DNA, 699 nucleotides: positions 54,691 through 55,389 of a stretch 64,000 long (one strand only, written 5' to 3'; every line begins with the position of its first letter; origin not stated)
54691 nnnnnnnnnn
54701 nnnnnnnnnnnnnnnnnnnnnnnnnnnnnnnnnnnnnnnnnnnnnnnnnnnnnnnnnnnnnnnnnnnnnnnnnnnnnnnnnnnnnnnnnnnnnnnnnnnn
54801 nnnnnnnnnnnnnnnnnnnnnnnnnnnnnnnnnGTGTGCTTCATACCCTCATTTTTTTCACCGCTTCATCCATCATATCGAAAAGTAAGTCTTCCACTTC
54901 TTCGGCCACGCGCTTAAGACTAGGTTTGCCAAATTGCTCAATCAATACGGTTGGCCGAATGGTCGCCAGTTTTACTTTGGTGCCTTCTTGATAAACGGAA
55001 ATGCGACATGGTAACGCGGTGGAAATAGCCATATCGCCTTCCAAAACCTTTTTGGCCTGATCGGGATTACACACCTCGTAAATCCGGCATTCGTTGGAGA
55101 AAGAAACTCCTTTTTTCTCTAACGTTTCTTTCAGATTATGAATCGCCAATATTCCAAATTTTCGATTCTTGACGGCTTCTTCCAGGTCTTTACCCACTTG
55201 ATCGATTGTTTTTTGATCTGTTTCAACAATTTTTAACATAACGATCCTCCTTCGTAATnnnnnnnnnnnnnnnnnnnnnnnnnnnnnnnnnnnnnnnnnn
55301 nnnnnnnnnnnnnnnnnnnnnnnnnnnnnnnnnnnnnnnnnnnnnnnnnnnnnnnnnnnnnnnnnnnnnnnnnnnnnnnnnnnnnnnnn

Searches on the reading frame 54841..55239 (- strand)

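Call 66: search_protein_families(library=pfam, proteins=[window:54841-55239:-], max_evalue=0.0001)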
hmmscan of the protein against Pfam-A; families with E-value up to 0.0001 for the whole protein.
window:54841-55239:- (132 aa): 1 family
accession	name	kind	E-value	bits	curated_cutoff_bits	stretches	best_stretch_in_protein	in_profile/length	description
PF03625.19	DUF302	-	5.1e-18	65.1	23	1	35-96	2-63/63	Domain of unknown function DUF302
